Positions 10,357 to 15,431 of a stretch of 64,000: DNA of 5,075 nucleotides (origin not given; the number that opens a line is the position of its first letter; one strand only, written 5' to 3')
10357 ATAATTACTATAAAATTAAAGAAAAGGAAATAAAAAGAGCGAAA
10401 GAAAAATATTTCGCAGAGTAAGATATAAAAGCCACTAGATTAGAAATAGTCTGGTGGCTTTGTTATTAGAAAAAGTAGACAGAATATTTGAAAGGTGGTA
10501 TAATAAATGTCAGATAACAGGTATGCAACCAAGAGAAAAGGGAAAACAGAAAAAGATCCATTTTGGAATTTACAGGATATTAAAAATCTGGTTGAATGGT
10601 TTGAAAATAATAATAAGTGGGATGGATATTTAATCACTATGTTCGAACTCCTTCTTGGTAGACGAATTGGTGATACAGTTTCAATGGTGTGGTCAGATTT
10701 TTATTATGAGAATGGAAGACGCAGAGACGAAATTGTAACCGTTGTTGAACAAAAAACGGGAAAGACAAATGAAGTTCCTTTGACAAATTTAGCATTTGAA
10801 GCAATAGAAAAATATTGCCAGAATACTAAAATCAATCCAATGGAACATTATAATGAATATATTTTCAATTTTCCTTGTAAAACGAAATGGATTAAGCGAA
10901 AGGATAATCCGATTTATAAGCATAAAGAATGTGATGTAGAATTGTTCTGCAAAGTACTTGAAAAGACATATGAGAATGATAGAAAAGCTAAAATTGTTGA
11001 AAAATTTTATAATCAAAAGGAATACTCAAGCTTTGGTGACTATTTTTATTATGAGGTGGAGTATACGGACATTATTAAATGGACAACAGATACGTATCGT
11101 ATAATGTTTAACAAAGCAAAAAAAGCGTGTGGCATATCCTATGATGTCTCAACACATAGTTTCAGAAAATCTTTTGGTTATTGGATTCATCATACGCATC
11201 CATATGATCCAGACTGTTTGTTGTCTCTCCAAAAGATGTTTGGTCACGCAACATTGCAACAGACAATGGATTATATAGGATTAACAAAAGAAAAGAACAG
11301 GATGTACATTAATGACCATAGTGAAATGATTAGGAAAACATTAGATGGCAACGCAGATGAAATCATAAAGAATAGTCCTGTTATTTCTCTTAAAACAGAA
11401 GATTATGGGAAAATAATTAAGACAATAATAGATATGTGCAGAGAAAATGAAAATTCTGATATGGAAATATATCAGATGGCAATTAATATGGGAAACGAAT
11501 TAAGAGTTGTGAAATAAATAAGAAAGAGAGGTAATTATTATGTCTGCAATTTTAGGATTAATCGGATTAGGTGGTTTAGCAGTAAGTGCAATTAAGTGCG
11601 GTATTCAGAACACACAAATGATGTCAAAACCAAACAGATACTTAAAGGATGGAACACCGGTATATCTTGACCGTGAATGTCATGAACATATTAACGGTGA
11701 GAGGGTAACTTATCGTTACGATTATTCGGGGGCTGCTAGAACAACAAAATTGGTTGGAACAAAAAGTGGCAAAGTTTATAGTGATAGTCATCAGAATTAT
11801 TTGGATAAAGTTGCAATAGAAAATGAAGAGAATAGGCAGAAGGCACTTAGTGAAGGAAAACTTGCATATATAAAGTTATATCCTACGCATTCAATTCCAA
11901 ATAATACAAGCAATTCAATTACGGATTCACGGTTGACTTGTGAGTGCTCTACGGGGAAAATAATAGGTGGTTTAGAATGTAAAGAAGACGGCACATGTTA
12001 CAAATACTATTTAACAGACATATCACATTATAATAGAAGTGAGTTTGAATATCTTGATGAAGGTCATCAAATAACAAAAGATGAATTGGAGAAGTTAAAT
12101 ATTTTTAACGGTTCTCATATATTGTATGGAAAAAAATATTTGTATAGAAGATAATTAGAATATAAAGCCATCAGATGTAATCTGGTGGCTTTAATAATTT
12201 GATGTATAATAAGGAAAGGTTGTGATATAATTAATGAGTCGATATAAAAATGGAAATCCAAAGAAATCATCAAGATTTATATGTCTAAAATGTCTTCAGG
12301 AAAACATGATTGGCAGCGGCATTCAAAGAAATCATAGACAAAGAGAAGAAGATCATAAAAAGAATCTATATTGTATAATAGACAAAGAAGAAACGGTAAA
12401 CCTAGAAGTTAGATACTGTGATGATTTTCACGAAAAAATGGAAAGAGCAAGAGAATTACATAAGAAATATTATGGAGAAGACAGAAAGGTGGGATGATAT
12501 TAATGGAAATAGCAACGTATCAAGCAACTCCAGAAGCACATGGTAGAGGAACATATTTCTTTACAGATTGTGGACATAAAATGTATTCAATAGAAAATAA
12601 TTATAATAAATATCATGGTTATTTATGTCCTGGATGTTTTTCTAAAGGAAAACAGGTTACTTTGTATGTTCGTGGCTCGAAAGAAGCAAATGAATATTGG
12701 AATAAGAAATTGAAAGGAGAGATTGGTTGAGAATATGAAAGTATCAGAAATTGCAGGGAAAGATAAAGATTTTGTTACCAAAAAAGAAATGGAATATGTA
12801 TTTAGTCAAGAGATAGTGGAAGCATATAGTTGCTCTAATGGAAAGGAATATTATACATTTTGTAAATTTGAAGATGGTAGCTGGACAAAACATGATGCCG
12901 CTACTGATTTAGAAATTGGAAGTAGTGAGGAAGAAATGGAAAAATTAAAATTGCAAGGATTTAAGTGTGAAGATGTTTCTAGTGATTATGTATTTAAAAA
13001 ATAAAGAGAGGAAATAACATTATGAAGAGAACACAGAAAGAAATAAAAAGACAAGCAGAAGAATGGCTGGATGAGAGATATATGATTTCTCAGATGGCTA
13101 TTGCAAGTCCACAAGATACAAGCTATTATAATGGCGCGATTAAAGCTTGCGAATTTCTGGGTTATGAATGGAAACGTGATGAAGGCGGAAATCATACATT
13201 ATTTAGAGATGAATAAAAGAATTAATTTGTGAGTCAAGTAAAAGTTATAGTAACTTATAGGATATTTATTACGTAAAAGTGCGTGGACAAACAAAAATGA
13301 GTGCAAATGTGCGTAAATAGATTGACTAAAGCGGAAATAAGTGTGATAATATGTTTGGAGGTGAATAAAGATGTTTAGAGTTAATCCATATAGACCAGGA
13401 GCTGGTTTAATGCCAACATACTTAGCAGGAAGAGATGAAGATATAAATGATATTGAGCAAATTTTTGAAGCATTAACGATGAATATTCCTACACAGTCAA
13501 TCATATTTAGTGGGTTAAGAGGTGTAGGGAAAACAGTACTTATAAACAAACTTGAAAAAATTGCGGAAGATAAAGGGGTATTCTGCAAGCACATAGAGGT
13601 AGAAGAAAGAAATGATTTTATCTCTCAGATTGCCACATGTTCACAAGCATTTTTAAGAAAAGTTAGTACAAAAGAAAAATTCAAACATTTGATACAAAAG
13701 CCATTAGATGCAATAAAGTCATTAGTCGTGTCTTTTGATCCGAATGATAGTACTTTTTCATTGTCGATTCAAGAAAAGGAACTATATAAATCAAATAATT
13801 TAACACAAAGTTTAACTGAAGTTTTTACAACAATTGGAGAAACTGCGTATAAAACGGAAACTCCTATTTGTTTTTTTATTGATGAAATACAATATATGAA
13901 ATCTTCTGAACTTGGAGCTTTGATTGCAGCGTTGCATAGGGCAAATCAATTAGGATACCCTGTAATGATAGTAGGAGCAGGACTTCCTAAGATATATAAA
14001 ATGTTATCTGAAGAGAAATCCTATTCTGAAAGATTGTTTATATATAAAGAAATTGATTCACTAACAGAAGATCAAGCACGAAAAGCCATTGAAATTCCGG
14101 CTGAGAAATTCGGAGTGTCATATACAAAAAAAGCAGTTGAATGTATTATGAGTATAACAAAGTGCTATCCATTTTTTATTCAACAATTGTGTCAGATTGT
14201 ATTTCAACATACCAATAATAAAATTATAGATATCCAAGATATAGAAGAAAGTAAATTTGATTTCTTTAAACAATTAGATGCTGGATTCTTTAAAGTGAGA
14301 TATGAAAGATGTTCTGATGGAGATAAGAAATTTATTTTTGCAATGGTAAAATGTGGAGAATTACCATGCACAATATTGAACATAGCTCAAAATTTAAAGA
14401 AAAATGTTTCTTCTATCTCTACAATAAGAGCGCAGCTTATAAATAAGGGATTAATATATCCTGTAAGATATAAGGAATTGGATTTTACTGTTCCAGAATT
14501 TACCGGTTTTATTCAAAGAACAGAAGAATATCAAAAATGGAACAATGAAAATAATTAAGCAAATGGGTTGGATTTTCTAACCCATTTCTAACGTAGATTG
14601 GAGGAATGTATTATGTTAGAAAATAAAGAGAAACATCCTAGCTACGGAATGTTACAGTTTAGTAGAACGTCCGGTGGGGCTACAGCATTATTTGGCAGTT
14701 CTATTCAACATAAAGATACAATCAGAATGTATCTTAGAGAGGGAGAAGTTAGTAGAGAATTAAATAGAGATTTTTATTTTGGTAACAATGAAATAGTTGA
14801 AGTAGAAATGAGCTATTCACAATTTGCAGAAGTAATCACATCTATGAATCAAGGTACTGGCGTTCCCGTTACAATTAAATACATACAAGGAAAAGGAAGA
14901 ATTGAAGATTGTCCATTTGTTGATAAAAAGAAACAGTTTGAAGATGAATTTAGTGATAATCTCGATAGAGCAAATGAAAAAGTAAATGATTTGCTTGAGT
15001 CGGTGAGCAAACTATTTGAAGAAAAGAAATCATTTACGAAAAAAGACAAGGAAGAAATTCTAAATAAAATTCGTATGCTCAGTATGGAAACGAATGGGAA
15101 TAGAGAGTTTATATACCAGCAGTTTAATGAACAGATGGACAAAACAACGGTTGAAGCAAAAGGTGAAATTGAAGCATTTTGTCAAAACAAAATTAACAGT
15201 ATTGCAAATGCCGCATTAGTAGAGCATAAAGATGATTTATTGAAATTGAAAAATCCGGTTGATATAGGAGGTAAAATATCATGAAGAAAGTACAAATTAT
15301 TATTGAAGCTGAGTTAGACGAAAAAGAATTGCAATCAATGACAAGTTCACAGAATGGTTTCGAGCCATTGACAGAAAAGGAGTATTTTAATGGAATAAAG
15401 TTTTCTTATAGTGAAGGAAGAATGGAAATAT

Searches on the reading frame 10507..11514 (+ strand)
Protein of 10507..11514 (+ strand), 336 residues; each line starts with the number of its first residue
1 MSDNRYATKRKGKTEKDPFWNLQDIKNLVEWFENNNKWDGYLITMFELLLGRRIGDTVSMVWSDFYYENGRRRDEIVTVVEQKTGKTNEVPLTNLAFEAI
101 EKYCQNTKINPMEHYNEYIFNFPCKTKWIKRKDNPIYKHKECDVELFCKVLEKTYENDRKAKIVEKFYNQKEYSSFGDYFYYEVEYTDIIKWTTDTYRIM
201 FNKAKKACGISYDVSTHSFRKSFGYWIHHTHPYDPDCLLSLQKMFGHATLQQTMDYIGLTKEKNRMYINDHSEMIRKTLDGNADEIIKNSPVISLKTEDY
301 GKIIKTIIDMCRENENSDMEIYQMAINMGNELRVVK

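Call 23: search_protein_families(library=phrogs, proteins=[window:10507-11514:+], max_evalue=0.0001)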
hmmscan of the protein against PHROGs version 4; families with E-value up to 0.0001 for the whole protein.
window:10507-11514:+ (336 aa): 3 families
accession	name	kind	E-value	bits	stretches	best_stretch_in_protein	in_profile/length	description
phrog_216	-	integration and excision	2e-32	113.5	2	161-273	132-238/301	integrase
phrog_1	-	integration and excision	5.6e-16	59.9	2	9-131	257-384/611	integrase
phrog_7269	-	integration and excision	2.7e-08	34.6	1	198-263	14-73/89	integrase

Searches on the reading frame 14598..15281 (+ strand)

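Call 101: search_protein_families(library=phrogs, proteins=[window:14598-15281:+], max_evalue=0.0001)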
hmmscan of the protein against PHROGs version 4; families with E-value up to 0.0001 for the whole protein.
window:14598-15281:+ (228 aa): 1 family
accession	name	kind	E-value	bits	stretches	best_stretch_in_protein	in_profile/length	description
phrog_6452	-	unknown function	3e-42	145.7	1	8-211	19-225/236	-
